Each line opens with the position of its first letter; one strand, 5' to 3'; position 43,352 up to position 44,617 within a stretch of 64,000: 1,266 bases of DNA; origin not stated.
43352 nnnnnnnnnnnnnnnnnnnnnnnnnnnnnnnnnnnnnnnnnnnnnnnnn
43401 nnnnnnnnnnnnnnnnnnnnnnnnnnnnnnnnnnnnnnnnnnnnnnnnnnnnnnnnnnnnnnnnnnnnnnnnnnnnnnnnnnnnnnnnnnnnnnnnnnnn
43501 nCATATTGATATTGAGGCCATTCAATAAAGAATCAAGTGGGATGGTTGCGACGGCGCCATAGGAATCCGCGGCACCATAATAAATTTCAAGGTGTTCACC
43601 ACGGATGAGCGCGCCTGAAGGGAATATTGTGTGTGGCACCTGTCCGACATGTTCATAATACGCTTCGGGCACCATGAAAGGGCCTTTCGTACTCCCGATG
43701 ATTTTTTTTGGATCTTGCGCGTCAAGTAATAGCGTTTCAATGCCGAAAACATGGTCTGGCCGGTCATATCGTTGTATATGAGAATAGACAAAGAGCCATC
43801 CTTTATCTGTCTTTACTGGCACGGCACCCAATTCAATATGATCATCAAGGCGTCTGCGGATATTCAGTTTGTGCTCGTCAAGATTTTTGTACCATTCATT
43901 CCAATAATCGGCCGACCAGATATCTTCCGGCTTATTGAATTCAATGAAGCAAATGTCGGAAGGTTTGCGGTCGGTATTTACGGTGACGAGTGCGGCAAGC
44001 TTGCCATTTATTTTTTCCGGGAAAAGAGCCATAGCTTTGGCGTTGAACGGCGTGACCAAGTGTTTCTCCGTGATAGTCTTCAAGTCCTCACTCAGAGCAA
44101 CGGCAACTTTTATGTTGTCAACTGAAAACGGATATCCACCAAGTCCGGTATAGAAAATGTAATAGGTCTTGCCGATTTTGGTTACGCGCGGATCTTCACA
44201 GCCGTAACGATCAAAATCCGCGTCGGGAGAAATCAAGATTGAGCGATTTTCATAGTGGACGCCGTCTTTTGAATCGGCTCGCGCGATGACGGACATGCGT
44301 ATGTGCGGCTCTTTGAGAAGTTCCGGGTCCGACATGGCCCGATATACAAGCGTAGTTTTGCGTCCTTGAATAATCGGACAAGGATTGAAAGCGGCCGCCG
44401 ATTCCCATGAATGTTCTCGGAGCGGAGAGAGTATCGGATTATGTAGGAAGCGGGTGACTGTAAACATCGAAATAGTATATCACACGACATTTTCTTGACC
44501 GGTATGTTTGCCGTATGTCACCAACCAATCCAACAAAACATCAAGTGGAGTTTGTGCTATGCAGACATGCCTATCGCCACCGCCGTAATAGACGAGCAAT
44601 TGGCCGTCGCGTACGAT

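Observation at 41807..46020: Mannoside-phosphorylase-like gene cluster (tandem-domain GH130, TM-anchored GH130, HAD-IIB phosphatase, cupin) in a metabolically reduced genome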

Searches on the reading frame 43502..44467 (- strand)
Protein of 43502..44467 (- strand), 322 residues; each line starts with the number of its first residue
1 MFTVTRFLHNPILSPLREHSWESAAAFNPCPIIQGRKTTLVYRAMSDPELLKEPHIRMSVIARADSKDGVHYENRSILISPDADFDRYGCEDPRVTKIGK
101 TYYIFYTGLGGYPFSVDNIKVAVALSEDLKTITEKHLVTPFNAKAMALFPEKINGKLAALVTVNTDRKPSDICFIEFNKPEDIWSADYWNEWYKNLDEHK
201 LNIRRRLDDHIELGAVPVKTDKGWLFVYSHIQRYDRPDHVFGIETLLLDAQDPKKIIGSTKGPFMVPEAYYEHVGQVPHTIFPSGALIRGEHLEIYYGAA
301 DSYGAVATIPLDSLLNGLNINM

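Call 46: search_protein_families(library=ncbifam, proteins=[window:43502-44467:-], max_evalue=0.001)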
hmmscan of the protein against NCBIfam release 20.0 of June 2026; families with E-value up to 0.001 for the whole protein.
seq(322 aa): 4 families
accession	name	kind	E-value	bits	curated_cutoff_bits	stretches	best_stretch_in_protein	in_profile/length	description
NF052550.1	BManbPhaseBMBP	equivalog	6.2e-50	170.2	450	1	1-312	1-292/296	beta-1,2-mannobiose phosphorylase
NF050092.1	BtaManbiosPhlase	equivalog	7.2e-43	146.8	550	1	58-318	106-350/351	BtaManbiosPhlase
NF058598.1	BetMansidBT3780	equivalog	2.2e-24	86.3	550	2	17-163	51-196/366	beta-1,2-mannosidase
TIGR01322.1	scrB_fam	subfamily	0.00075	18.3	356.4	1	60-108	56-104/447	sucrose-6-phosphate hydrolase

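Call 60: search_solved_structures(query=window:43502-44467:-, max_evalue=0.001, show_alignments=5)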
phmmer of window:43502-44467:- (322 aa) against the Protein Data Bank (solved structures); distinct sequences matched with E-value up to 0.001: 18.
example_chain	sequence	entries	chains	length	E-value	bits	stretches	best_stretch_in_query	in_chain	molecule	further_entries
7fip_A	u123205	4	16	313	3e-42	148.1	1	1-311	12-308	Beta-1,2-mannobiose phosphorylase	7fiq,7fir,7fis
9fj8_A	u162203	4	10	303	3.1e-36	128.4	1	5-311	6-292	1,2-beta-oligomannan phosphorylase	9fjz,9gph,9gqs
5b0p_A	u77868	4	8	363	5.7e-27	97.9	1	58-320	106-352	Lin0857 protein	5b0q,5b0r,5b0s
9eqq_A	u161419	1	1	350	3.9e-24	88.6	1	57-321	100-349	Uhgb_MS mannoside synthase from an unknown human gut bacterium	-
9erg_A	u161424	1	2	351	3.9e-24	88.6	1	57-321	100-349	Uhgb_MS mannoside synthase from an unknown human gut bacterium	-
9erh_A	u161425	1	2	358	4.2e-24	88.5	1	57-321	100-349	Uhgb_MS mannoside synthase from an unknown human gut bacterium in complex with 1,2-beta-ma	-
1vkd_A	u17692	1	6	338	1.1e-22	83.8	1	66-316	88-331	conserved hypothetical protein TM1225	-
4onz_A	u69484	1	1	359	7.7e-20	74.5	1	18-308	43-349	putative glycoside hydrolase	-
3r67_A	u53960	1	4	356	6e-19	71.5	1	15-308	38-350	putative Glycosidase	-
4udg_A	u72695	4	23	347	1.2e-17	67.3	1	88-307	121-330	UHGB_MP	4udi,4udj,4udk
4udk_E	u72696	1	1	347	1.2e-17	67.3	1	88-307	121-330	UHGB_MP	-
5ayd_A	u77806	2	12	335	2.3e-15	59.7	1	64-315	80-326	Beta-1,4-mannooligosaccharide phosphorylase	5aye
3taw_A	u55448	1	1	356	2.2e-14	56.5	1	11-308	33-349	Hypothetical glycoside hydrolase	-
5a7v_B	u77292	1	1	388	4.2e-13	52.3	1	20-306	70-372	PUTATIVE GLYCOSIDASE PH117-RELATED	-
5a7v_A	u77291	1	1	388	4.2e-13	52.3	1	20-306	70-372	PUTATIVE GLYCOSIDASE PH117-RELATED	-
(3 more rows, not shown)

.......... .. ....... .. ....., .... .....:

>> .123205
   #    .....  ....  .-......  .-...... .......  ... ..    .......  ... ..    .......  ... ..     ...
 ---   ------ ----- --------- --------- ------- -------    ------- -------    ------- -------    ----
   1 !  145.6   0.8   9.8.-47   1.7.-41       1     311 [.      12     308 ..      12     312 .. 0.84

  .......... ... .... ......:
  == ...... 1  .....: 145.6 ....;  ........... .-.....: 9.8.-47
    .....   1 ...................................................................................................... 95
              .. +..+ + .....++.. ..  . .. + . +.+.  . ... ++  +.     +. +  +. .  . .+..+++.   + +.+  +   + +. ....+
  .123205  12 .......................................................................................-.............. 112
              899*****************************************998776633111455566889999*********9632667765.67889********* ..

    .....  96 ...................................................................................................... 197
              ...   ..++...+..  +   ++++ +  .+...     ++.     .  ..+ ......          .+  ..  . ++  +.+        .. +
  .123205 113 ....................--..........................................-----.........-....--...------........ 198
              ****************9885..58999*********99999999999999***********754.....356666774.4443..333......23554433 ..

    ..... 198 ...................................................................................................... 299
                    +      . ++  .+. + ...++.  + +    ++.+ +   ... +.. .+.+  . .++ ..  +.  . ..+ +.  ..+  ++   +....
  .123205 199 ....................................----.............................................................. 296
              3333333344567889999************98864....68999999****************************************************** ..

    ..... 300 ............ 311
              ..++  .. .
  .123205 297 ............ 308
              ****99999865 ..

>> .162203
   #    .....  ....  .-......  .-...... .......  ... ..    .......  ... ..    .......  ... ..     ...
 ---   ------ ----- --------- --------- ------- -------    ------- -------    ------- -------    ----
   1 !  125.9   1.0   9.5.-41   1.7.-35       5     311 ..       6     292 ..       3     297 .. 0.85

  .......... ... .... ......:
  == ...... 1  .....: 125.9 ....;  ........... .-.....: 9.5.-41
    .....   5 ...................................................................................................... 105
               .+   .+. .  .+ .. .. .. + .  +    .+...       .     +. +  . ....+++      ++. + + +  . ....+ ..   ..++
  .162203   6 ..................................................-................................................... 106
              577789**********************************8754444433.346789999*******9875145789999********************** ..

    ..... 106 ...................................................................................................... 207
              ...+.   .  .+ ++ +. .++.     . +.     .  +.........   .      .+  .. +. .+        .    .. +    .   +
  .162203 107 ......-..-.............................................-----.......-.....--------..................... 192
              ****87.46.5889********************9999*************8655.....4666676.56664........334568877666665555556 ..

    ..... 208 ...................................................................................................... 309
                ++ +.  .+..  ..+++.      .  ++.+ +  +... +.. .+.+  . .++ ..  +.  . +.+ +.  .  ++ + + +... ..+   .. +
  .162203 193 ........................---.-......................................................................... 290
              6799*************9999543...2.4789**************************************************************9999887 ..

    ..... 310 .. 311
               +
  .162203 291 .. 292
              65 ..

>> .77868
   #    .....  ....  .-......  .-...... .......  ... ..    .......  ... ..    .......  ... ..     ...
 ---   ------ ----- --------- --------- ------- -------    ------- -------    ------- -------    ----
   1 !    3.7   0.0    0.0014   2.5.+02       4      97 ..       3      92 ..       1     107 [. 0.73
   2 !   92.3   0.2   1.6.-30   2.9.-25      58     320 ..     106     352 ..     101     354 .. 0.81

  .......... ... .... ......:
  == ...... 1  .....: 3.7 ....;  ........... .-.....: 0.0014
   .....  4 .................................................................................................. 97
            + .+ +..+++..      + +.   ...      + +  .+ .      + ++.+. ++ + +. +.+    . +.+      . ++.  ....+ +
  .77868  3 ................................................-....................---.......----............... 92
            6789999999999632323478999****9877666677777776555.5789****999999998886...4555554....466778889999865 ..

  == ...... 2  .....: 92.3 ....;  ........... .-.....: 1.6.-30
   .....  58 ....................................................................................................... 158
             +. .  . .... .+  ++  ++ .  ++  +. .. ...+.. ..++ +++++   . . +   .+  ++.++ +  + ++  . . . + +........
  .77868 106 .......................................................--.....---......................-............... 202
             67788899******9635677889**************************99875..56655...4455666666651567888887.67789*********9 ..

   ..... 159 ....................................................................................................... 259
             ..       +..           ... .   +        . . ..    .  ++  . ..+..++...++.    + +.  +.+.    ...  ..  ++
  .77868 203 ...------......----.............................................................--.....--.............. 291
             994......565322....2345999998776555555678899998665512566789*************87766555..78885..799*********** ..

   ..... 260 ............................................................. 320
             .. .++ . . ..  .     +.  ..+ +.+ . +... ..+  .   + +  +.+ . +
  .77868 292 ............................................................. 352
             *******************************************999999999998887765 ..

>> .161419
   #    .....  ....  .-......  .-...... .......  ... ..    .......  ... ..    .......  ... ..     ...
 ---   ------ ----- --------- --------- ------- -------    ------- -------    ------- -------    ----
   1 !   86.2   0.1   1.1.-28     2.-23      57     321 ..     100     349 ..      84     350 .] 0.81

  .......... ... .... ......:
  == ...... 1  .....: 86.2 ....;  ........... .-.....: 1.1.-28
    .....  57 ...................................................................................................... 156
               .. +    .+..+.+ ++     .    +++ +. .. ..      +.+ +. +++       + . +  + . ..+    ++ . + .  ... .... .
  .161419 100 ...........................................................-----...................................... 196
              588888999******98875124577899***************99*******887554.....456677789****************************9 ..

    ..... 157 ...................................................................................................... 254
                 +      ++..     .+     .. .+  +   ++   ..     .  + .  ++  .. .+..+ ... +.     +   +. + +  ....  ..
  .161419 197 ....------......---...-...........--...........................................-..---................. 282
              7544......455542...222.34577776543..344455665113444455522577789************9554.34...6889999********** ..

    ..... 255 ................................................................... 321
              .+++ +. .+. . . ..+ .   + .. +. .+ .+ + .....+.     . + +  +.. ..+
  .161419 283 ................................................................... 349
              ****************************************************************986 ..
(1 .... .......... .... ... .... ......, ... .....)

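Call 62: search_protein_representatives(protein=window:43502-44467:-)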
Query: 322 residues. Proteins with E-value up to 0.001 (for the whole library): 2508; up to 1e-10: 986; up to 1e-30: 112. The best 150 are listed.
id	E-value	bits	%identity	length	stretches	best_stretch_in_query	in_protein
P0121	7.3e-150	515.0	39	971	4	4-318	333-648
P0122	6.7e-135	465.8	42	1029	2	4-315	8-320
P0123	4.7e-133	459.8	42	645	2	5-319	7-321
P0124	5.2e-125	433.3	43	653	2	1-318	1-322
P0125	5.9e-117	406.9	39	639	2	4-316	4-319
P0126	1.7e-115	402.0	39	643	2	1-318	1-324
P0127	2.0e-110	385.4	39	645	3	2-316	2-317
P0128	2.7e-110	385.0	39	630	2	4-312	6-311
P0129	1.1e-108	379.7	42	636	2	1-315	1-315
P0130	2.2e-106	372.1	38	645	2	5-318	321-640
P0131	6.2e-106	370.6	37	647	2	15-318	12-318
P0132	1.4e-103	362.9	48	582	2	5-319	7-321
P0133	4.9e-100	351.2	49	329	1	1-316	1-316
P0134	2.4e-99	349.0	40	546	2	2-285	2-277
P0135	2.0e-95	336.1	64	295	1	1-229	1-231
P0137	8.0e-87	307.8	45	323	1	3-317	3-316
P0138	2.1e-86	306.4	48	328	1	4-320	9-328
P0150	3.8e-64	233.3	39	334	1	6-316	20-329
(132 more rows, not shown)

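Call 73: list_cluster_members(proteins=[P0121, P0122, P0123, P0124, P0125, P0130, P0133, P0137, P0138, P0150])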
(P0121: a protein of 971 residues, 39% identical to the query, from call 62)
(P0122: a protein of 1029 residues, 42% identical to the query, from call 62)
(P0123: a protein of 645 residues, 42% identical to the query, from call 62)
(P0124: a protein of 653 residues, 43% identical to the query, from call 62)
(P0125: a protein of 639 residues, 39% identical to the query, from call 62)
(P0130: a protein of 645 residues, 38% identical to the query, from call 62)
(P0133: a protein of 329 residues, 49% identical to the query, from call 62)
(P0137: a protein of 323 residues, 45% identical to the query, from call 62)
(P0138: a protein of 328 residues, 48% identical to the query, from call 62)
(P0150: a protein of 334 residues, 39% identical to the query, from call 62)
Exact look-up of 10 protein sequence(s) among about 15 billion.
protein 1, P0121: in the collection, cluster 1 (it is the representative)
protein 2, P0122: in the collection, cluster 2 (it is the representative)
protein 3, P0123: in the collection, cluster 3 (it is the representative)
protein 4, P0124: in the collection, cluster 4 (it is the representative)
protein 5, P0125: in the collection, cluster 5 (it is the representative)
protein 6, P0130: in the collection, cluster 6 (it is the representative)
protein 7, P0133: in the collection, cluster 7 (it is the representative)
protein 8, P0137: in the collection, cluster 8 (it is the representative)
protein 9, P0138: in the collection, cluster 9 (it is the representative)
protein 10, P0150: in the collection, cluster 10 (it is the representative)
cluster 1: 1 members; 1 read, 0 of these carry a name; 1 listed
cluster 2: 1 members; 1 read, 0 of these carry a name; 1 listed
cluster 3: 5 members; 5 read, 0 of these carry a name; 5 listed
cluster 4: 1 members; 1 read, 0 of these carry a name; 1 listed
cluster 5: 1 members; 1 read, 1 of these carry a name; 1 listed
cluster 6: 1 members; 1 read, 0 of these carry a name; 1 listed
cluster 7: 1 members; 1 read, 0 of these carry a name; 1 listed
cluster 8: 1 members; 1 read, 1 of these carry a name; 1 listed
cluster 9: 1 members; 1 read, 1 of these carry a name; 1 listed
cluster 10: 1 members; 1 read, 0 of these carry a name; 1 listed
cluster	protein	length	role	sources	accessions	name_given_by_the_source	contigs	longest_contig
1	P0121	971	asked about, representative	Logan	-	-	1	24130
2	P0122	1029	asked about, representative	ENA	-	-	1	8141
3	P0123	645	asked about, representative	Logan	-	-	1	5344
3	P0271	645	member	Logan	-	-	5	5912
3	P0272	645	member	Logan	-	-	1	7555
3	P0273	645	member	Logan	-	-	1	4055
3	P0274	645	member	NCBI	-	-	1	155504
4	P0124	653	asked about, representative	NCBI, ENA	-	-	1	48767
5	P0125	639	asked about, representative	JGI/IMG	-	predicted GH43/DUF377 family glycosyl hydrolase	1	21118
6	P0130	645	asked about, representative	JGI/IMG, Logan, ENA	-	-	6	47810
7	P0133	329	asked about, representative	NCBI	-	-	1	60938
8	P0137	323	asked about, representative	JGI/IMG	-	predicted GH43/DUF377 family glycosyl hydrolase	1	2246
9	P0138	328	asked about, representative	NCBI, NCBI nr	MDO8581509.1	MAG: hypothetical protein Q7S16_01415 [bacterium] | hypothetical protein [bacterium]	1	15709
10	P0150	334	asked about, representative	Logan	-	-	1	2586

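Call 74: find_encoding_contigs(protein=P0133, flank=6000, max_places=1)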
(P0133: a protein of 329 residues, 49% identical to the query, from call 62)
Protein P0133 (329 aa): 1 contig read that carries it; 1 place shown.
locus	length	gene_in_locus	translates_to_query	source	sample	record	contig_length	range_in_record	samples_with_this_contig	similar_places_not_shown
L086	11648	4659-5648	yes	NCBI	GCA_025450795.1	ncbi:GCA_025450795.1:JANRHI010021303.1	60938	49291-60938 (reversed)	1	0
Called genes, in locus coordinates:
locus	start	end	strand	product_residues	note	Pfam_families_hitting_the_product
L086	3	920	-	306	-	?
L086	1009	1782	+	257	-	PF02673:BacA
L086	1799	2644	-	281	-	PF01988:VIT1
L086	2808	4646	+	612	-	PF04041:Glyco_hydro_130, PF04616:Glyco_hydro_43 (faint), PF04041:Glyco_hydro_130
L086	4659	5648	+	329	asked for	PF04041:Glyco_hydro_130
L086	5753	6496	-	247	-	PF13489:Methyltransf_23, PF01209:Ubie_methyltran, PF13679:Methyltransf_32 (weak), PF08003:Methyltransf_9 (faint), PF13847:Methyltransf_31, PF08241:Methyltransf_11, PF08242:Methyltransf_12, PF13649:Methyltransf_25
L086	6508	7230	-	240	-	PF00535:Glycos_transf_2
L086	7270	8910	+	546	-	-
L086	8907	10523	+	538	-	-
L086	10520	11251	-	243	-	PF01925:TauE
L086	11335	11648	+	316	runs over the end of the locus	PF19420:DDAH_eukar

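Call 75: find_encoding_contigs(protein=P0130, flank=6000, max_places=1)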
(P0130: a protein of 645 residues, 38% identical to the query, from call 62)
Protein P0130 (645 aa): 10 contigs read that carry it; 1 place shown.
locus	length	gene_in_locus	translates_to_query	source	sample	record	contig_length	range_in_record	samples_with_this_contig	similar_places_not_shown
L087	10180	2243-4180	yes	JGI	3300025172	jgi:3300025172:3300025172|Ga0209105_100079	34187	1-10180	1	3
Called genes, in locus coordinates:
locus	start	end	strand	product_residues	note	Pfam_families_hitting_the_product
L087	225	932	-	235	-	-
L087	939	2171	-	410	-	PF13506:Glyco_transf_21, PF00535:Glycos_transf_2, PF10111:Glyco_tranf_2_2, PF13641:Glyco_tranf_2_3, PF03142:Chitin_synth_2, PF13632:Glyco_trans_2_3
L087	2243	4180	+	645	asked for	PF00251:Glyco_hydro_32N (faint), PF04041:Glyco_hydro_130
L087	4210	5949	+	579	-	PF00251:Glyco_hydro_32N (weak), PF04041:Glyco_hydro_130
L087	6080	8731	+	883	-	PF02861:Clp_N, PF00004:AAA, PF13191:AAA_16 (weak), PF17871:AAA_lid_9, PF00004:AAA, PF07724:AAA_2, PF07728:AAA_5, PF10431:ClpB_D2-small, +6 more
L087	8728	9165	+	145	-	-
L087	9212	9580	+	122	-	-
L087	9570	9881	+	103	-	PF02482:Ribosomal_S30AE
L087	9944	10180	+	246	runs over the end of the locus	-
